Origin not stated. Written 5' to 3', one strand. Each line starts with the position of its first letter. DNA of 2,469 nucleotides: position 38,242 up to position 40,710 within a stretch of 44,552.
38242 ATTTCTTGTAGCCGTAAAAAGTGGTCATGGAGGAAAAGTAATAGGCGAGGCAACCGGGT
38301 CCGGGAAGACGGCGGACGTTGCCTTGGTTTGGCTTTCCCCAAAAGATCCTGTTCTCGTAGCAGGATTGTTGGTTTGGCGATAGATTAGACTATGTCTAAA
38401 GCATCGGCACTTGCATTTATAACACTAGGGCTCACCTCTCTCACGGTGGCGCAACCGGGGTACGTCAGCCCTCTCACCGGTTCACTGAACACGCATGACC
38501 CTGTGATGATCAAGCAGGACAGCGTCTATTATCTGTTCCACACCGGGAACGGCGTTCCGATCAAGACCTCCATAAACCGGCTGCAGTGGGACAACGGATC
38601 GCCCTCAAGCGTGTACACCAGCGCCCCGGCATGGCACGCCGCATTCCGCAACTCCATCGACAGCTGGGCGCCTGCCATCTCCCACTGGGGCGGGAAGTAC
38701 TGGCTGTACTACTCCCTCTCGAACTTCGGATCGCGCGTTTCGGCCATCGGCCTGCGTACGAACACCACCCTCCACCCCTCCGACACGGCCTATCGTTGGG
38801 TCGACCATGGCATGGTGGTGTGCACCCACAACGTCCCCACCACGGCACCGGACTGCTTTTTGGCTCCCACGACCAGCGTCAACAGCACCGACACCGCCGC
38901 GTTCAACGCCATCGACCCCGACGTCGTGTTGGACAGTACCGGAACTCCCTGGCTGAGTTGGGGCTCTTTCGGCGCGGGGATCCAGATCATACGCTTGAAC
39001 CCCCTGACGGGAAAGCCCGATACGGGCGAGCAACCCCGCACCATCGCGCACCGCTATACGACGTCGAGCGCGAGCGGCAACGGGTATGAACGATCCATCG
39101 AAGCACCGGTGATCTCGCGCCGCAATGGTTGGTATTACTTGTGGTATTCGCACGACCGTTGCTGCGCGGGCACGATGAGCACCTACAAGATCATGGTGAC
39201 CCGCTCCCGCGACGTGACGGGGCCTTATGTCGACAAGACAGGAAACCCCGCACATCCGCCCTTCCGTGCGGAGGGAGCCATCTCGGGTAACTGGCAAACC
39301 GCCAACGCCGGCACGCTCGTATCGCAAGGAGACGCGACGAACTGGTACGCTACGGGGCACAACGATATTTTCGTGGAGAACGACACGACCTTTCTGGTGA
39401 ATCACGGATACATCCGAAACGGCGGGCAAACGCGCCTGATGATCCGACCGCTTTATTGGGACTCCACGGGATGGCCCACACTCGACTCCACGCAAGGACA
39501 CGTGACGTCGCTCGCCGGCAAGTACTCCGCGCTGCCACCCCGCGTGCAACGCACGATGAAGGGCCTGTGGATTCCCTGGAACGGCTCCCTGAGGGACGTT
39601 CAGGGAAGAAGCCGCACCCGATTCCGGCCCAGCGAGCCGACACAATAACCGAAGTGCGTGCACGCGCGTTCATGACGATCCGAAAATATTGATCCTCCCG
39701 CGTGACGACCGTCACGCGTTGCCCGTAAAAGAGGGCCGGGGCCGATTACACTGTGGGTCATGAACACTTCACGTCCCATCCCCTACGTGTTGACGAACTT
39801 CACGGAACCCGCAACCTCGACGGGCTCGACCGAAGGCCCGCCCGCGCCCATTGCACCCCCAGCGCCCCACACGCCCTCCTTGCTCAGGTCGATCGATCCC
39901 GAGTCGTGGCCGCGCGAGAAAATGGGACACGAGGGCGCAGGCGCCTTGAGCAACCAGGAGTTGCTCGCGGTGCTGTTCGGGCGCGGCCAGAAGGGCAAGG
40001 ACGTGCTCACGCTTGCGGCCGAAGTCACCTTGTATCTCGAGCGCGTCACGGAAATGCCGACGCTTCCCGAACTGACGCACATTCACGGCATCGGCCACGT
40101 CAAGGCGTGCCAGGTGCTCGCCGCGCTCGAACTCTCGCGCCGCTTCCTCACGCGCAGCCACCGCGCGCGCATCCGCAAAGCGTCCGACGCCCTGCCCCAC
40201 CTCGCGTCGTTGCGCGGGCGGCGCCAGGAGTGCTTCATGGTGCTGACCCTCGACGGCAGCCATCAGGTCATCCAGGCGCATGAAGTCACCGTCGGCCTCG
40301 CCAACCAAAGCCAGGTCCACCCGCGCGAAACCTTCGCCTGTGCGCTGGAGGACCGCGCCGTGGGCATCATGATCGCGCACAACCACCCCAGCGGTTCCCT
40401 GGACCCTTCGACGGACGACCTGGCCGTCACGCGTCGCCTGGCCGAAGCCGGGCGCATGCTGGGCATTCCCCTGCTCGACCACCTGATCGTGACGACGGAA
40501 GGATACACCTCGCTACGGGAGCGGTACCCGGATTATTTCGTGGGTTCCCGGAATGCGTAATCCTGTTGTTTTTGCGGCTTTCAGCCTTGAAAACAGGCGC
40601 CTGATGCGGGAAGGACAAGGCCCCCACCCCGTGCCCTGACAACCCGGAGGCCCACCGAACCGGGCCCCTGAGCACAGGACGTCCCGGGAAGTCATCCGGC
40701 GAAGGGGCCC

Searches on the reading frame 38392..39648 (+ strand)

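Call 14: search_protein_families(library=pfam, proteins=[window:38392-39648:+], max_evalue=0.001)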
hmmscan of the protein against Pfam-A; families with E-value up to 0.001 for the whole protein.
window:38392-39648:+ (418 aa): 1 family
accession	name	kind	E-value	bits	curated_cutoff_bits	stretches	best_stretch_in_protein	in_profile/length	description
PF04616.20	Glyco_hydro_43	-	6.7e-37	127.8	32.2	1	33-362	9-288/288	Glycosyl hydrolases family 43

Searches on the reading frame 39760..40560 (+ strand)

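Call 14: search_protein_families(library=pfam, proteins=[window:39760-40560:+], max_evalue=0.001)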
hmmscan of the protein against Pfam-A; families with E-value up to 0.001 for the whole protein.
window:39760-40560:+ (266 aa): 2 families
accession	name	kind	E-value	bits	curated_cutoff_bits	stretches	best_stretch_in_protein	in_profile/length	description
PF04002.20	RadC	-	9.6e-38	129.3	22.1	1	144-255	7-119/121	RadC-like JAB domain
PF20582.4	UPF0758_N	-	1.8e-16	60.4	27.1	1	45-117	4-77/77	UPF0758 N-terminal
